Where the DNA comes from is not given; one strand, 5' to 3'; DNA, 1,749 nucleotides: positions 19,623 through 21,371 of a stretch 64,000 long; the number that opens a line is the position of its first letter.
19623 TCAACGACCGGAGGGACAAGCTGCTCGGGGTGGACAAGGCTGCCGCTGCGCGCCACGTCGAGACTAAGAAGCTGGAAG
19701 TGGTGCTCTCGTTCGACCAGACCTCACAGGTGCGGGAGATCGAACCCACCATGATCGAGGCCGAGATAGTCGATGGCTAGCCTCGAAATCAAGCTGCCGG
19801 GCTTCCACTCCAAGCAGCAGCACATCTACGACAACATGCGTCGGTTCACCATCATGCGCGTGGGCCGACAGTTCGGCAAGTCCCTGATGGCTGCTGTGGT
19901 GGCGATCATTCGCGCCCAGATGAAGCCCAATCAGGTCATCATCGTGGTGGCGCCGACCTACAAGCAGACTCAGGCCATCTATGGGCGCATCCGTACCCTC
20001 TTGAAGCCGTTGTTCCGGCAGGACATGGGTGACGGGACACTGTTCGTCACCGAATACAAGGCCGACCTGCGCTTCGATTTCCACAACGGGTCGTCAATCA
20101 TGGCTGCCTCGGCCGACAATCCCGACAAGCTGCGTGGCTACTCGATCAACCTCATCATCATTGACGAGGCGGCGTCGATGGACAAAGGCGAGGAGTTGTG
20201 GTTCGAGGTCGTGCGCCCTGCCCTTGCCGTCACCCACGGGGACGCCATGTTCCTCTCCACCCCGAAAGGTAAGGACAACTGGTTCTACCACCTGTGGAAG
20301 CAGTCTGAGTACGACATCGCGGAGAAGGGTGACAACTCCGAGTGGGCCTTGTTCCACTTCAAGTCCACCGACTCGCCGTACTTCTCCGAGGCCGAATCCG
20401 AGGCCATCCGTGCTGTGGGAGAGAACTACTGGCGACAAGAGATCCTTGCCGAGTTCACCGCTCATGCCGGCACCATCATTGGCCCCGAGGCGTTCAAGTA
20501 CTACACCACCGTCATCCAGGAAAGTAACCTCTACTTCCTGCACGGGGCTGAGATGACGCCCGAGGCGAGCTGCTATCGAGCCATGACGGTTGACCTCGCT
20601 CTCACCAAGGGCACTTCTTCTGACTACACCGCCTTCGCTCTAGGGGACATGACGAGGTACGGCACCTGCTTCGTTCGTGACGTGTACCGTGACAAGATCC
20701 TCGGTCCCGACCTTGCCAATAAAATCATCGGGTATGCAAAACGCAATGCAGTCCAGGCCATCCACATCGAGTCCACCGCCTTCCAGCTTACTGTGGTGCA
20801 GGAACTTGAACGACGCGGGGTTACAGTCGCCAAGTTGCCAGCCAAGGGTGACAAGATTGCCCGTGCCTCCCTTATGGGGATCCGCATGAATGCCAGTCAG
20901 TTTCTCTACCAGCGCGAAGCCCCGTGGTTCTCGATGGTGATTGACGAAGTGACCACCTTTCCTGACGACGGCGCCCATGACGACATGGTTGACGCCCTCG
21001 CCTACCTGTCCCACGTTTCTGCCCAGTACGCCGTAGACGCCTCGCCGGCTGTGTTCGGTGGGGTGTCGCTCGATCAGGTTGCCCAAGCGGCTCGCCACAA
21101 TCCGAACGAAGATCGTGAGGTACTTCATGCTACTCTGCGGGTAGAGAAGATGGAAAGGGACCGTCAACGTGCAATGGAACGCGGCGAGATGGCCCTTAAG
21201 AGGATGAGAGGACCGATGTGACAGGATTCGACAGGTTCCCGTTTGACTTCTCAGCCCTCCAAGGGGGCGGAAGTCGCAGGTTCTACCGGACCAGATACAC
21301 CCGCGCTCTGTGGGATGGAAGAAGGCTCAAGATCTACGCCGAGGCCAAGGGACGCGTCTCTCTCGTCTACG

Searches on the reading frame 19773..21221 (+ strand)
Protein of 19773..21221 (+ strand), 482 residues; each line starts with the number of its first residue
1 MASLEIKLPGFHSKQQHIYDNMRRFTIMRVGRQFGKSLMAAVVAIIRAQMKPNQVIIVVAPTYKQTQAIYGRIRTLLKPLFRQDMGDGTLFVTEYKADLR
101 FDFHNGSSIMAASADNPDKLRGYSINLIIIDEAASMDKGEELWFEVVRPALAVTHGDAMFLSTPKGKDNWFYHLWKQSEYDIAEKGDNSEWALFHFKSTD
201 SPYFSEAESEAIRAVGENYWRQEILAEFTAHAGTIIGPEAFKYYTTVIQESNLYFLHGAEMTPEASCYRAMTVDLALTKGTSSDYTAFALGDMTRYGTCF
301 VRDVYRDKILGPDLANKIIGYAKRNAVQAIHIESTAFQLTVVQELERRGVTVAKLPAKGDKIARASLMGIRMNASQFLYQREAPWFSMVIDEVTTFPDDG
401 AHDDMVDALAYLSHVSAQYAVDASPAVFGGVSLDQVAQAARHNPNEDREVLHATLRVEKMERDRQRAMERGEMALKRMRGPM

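Call 12: search_protein_families(library=pfam, proteins=[window:19773-21221:+], max_evalue=0.001)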
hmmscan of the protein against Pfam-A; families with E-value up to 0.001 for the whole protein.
window:19773-21221:+ (482 aa): 5 families
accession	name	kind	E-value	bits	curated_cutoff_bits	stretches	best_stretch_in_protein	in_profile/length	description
PF03237.21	Terminase_6N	-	1.1e-15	58.3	22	1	30-236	4-208/215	Terminase large subunit, T4likevirus-type, N-terminal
PF03354.21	TerL_ATPase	-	5.6e-10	39.7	23.7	1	25-141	23-139/178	Terminase large subunit, ATPase domain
PF04466.19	Terminase_3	-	3.4e-08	33.7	23.2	1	24-212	3-183/201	Phage terminase large subunit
PF17289.8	Terminase_6C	-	3.5e-07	30.8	22.6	1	272-412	2-151/155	Terminase RNaseH-like domain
PF05127.21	NAT10_TcmA_helicase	-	0.00023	21.5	22.7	1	35-137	9-102/176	RNA cytidine acetyltransferase NAT10/TcmA, helicase domain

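Call 64: search_dna_similar(query=window:19773-21221:+, collection=phages, mode=protein, max_rows=12)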
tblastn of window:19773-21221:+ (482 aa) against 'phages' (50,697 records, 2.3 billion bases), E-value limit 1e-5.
Records with a match: 3034; places in all: 3037; records where one place covers at least 80% of the query: 1275.
Best place of each record, by identity: <60% 3034.
By first word of the organism name: Escherichia 622; Vibrio 498; Salmonella 462; Klebsiella 299; Synechococcus 285; Shigella 69; Acinetobacter 67; Gordonia 46; Aeromonas 42; Pseudomonas 42; and 76 more.
By host as written in the record: - 711; Escherichia coli 245; Synechococcus 90; Klebsiella pneumoniae 83; Salmonella enterica subsp. enterica serovar Enteritidis PT1 60; Salmonella enterica 52; Salmonella sp. 37; Vibrio harveyi BAA-1116 36; and 617 more.
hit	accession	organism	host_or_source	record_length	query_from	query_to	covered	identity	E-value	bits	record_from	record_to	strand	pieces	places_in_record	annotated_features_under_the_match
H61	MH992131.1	Thermus phage TSP4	Thermus sp. TC4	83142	12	417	84%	26.1%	7e-18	93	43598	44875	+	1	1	terminase large subunit | hypothetical protein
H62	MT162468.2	Synechococcus phage S-H25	Synechococcus sp. WH 8102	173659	16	418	84%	25.7%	3e-11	72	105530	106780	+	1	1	terminase large subunit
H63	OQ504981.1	Synechococcus phage S-RS29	Synechococcus sp.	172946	16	418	84%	25.7%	8e-13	77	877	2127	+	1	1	terminase large subunit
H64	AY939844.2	Prochlorococcus phage P-SSM2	Prochlorococcus sp. NATL1A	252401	23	418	82%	26.1%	2e-12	76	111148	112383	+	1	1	gp17: terminase DNA packaging enzyme large subunit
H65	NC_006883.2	Prochlorococcus phage P-SSM2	Prochlorococcus sp. NATL1A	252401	23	418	82%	26.1%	2e-12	76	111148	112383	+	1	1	gp17: terminase large subunit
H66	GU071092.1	Prochlorococcus phage P-SSM2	-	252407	23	418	82%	26.1%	2e-12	76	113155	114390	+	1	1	terminase large subunit gp17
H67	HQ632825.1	Prochlorococcus phage P-SSM5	Prochlorococcus marinus NATL2A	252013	23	418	82%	26.1%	2e-12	76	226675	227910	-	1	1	terminase large subunit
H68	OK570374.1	Escherichia phage UoN_LG358_1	Escherichia sp.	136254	23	446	88%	24.3%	2e-9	66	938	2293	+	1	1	hypothetical protein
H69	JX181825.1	Salmonella phage STML-198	mixed Maryland water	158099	23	446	88%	24.3%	3e-9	66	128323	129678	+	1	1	terminase, large subunit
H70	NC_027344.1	Salmonella phage STML-198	mixed Maryland water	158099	23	446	88%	24.3%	3e-9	66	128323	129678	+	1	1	terminase large subunit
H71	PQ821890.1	Proteus phage ABTNLPp2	Proteus mirabilis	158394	23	446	88%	24.3%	3e-9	66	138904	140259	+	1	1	terminase large subunit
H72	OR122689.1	Salmonella phage vB_SenM-AKM_NP4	Salmonella sp.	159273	23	446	88%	24.3%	3e-9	66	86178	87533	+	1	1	large terminase subunit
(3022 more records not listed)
